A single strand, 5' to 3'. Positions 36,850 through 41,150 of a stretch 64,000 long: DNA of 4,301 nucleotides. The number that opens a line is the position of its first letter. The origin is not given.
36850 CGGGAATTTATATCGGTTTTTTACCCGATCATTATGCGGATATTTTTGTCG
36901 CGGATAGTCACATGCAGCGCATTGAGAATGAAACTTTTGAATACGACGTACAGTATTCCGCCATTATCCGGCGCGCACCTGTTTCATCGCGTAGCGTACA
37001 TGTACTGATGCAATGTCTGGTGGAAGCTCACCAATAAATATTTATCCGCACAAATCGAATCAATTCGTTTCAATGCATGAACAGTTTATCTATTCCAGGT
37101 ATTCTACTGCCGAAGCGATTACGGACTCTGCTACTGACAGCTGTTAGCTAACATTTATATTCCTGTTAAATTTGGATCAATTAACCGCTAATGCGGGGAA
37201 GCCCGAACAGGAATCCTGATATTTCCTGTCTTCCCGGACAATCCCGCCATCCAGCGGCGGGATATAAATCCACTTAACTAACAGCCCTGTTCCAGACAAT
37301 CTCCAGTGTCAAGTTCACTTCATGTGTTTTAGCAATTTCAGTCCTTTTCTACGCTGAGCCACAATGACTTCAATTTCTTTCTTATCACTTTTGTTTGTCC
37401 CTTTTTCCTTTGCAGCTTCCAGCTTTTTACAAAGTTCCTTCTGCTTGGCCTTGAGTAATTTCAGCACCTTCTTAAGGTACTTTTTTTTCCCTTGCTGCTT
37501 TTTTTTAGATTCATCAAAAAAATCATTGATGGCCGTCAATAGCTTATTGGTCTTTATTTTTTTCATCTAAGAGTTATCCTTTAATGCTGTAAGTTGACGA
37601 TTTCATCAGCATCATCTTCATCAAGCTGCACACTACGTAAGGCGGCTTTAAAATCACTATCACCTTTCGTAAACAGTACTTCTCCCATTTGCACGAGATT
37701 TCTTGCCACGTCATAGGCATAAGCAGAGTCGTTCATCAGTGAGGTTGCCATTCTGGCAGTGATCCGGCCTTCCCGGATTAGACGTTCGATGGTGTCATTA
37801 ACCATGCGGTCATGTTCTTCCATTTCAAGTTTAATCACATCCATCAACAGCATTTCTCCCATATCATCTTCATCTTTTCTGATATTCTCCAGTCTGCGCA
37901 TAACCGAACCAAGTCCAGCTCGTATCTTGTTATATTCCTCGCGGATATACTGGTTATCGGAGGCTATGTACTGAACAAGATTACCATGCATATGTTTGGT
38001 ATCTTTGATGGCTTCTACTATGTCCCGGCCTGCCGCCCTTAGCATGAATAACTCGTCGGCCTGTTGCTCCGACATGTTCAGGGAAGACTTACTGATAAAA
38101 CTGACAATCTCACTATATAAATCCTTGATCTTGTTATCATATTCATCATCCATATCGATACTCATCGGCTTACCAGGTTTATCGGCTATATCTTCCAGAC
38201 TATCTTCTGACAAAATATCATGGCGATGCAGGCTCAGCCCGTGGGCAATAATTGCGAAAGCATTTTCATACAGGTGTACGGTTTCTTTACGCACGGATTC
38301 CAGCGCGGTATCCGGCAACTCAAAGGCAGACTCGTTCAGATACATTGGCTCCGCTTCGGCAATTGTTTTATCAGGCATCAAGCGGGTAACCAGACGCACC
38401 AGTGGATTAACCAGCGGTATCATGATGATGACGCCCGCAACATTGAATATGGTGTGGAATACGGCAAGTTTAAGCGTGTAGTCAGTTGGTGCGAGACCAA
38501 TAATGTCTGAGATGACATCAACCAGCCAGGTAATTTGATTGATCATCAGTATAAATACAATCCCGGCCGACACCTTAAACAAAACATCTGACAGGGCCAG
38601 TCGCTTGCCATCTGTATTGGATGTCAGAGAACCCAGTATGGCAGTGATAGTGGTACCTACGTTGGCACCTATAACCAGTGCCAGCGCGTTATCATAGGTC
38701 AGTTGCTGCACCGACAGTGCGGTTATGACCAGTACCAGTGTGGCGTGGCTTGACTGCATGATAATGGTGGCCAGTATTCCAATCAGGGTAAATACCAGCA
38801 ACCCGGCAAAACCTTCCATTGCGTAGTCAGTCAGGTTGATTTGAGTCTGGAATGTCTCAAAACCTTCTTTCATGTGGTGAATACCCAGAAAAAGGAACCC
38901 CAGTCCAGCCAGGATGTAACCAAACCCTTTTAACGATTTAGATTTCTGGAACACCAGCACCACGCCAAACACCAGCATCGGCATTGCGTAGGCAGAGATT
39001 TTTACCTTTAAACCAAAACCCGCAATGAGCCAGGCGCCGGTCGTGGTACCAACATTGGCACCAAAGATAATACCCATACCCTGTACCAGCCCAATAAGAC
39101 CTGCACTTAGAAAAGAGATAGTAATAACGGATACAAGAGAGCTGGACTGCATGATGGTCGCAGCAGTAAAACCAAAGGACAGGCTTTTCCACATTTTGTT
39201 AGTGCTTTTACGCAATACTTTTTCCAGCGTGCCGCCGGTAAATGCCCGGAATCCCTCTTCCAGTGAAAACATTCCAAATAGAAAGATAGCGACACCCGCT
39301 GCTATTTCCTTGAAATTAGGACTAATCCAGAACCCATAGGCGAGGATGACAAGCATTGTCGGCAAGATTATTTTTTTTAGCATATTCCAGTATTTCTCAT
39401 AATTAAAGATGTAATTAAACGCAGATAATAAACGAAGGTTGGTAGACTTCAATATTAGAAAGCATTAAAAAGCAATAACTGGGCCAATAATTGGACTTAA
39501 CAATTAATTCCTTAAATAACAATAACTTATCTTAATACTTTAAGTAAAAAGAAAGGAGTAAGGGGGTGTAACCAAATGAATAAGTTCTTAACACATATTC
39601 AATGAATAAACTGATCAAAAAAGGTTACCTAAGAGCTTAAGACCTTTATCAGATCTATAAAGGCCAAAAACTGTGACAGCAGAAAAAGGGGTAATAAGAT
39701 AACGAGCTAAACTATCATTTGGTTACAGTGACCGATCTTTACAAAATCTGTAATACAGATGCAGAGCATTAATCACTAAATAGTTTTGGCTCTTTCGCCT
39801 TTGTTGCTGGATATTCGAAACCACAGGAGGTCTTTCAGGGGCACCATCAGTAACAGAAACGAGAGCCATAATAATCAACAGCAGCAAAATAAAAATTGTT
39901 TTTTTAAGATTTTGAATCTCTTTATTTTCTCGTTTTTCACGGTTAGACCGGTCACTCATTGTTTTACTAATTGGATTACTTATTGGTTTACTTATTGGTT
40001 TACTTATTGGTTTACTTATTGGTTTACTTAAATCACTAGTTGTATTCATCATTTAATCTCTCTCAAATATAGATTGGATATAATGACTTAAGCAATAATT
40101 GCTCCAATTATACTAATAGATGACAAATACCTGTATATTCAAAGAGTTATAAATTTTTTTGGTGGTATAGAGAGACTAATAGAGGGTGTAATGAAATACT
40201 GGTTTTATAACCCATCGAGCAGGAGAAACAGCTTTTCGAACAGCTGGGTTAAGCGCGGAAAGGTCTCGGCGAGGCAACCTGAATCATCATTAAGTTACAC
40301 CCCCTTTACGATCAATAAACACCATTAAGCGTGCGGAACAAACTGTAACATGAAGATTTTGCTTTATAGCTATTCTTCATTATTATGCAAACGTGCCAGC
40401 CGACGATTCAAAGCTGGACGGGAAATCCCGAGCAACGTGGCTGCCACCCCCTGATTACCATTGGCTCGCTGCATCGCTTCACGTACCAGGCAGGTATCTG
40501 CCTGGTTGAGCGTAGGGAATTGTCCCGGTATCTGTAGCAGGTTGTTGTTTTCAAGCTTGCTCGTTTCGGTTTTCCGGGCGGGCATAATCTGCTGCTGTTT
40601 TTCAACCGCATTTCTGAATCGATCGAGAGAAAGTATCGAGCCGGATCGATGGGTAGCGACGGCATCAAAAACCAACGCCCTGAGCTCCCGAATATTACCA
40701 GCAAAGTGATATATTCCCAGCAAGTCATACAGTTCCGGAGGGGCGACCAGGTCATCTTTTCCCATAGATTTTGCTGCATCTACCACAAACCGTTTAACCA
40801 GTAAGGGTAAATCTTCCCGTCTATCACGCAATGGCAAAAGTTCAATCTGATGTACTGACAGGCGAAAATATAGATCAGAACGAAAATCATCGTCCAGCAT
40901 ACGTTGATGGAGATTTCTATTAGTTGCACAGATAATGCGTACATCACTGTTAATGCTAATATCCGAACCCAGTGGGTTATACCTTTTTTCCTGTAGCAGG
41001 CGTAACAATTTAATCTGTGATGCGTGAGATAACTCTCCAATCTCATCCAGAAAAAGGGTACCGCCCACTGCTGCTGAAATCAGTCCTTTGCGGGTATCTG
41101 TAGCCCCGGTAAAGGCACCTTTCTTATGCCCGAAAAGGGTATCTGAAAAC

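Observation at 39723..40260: Textbook sigma-54 promoter and upstream palindrome driving a tiny repeat-containing membrane protein next to its NtrC-type activator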

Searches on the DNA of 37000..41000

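Call 82: search_rna_families(source=window, start=37000, end=41000, threshold=evalue, max_evalue=1)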
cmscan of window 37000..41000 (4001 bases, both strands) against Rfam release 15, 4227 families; matches with E-value up to 1: 1.
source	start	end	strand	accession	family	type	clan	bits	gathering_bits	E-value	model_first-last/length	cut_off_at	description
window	39287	39380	+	RF00026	U6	Gene; snRNA; splicing;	CL00009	16.9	44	0.99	1-105/105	no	U6 spliceosomal RNA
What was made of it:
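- Tried and rejected: There is none in 37000-41000 (call 82).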

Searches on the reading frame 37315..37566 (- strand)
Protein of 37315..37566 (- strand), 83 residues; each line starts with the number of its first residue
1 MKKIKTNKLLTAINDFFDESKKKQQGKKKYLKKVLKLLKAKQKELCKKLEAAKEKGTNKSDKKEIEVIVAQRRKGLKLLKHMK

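Call 6: search_protein_families(library=pfam, proteins=[window:37315-37566:-], max_evalue=0.01)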
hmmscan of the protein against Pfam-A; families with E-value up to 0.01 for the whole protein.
window:37315-37566:- (83 aa): 2 families
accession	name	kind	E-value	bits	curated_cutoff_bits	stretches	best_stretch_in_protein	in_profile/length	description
PF09602.15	PhaP_Bmeg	-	0.00085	19.8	28.3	1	11-50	128-167/168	Polyhydroxyalkanoic acid inclusion protein (PhaP_Bmeg)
PF18730.6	HEPN_Cthe2314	-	0.0043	17.5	27.1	1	8-57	63-109/174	Cthe_2314-like HEPN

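Call 40: search_protein_families(library=ncbifam, proteins=[window:37315-37566:-], max_evalue=0.001)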
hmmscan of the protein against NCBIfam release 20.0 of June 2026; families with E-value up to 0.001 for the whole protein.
window:37315-37566:- (83 aa): 0 families

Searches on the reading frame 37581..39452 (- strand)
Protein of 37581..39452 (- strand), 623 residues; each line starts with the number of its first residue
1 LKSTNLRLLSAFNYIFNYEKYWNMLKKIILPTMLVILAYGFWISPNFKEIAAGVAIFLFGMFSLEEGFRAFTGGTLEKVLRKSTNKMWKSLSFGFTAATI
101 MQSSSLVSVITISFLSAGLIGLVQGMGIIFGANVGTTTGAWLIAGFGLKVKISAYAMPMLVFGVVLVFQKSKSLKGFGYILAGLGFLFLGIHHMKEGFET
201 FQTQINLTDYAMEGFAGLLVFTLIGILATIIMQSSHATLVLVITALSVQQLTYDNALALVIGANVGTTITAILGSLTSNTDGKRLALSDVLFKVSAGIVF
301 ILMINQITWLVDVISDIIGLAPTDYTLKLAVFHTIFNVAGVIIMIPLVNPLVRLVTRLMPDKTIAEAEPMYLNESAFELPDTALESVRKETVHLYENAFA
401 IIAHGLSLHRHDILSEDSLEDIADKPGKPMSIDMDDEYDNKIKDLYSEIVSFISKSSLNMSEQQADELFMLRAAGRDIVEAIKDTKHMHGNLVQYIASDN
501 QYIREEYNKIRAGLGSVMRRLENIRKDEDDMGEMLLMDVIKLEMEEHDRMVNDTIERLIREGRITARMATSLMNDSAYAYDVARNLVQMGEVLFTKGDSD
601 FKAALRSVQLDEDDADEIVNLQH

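Call 6: search_protein_families(library=pfam, proteins=[window:37581-39452:-], max_evalue=0.01)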
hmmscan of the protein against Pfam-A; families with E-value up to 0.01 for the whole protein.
window:37581-39452:- (623 aa): 1 family
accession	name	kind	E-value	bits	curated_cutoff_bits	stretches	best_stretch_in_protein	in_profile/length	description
PF02690.20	Na_Pi_cotrans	-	5.5e-48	162.9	29.1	2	56-195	1-136/137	Na+/Pi-cotransporter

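Call 35: find_related_loci(query=A4, collection=metagenome_contigs, flank=3500)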
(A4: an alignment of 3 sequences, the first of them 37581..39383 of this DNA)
Query A4 (600 aa) in metagenome_contigs; peptide patterns used: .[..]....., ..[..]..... (x = any residue, [..] = any of these).
599 stretches matched a pattern (row limit reached: there are more); 382 encode a relative of the query (tblastn E <= 1e-3); the best 80 are kept; 80 distinct loci.
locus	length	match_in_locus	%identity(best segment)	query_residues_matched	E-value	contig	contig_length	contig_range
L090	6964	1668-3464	72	1-599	0e+0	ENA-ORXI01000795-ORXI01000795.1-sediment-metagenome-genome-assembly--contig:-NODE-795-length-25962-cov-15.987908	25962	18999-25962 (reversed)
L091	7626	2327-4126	73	1-600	0e+0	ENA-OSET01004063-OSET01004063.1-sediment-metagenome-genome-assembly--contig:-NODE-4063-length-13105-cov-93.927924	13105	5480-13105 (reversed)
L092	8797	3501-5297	73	1-599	0e+0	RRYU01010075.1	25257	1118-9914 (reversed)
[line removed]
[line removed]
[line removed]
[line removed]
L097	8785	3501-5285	65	1-595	0e+0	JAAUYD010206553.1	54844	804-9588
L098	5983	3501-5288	65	1-596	0e+0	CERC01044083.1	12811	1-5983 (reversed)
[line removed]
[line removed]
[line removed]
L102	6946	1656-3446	61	1-597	0e+0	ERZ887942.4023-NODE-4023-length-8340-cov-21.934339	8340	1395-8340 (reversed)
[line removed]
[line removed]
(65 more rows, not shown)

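Call 40: search_protein_families(library=ncbifam, proteins=[window:37581-39383:-], max_evalue=0.001)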
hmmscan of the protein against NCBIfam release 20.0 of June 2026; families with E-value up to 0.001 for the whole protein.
window:37581-39383:- (600 aa): 3 families
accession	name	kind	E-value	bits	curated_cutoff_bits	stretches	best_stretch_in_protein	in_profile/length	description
TIGR00704.1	NaPi_cotrn_rel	hypoth_equivalog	7.1e-52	176.9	210.1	1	28-339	8-308/308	Na/Pi-cotransporter II-related protein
NF037997.1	Na_Pi_symport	subfamily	4.9e-47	160.8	50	1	31-332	5-294/294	Na/Pi symporter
TIGR01013.1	2a58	subfamily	4.6e-13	48.9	306.15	2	131-361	40-266/456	sodium-dependent inorganic phosphate transporter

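Call 83: search_protein_families(library=pfam, proteins=[L091:395-925:+, L091:939-1493:+, L091:1566-1979:+, L091:4150-4404:+, L090:405-1184:+, L090:3491-3751:+], max_evalue=0.001)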
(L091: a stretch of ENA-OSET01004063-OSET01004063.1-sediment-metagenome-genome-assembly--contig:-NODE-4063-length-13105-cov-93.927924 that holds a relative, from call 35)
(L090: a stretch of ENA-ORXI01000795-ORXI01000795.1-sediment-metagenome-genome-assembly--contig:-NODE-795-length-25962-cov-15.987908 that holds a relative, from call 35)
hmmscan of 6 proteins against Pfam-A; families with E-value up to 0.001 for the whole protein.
L091:395-925:+ (176 aa): 0 families

L091:939-1493:+ (184 aa): 0 families

L091:1566-1979:+ (137 aa): 0 families

L091:4150-4404:+ (84 aa): 0 families

L090:405-1184:+ (259 aa): 0 families

L090:3491-3751:+ (86 aa): 0 families
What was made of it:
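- Tried and rejected: Pfam search of genes upstream of the Na/Pi orthologues that lack the regulator pair found nothing (call 83).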
